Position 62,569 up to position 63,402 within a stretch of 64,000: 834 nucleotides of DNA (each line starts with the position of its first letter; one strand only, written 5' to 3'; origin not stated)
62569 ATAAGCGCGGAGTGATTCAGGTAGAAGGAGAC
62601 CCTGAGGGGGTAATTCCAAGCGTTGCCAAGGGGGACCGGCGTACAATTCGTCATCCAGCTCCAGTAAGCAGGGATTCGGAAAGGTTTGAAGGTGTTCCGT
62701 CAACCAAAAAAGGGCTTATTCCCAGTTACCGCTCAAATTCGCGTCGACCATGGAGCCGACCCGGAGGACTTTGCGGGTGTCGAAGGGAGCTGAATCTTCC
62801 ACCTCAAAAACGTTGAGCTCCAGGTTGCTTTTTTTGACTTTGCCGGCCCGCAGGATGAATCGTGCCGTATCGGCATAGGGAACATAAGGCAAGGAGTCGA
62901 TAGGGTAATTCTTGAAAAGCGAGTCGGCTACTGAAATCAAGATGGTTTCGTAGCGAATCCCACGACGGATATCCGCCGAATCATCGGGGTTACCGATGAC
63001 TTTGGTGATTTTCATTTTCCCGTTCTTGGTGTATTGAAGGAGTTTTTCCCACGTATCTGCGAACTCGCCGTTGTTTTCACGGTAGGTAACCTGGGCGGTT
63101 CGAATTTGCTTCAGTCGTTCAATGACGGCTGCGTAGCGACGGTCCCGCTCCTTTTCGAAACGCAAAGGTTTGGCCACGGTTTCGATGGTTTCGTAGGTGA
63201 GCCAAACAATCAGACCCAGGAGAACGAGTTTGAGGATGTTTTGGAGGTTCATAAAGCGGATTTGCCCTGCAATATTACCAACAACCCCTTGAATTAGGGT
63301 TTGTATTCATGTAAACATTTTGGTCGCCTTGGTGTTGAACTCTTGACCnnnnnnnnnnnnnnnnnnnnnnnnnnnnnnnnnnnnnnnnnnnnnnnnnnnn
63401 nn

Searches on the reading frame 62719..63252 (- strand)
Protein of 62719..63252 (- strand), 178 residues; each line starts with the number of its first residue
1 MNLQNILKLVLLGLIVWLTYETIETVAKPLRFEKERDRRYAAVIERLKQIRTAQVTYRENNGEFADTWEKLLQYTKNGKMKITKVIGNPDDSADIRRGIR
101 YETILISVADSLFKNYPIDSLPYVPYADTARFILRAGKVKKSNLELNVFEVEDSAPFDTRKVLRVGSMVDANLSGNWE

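Call 13: search_protein_families(library=pfam, proteins=[window:62719-63252:-], max_evalue=0.01)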
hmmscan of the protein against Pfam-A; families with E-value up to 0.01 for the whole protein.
window:62719-63252:- (178 aa): 0 families

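Call 24: search_protein_families(library=ncbifam, proteins=[window:62719-63252:-], max_evalue=0.01)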
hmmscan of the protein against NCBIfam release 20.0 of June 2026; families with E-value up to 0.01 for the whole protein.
window:62719-63252:- (178 aa): 0 families
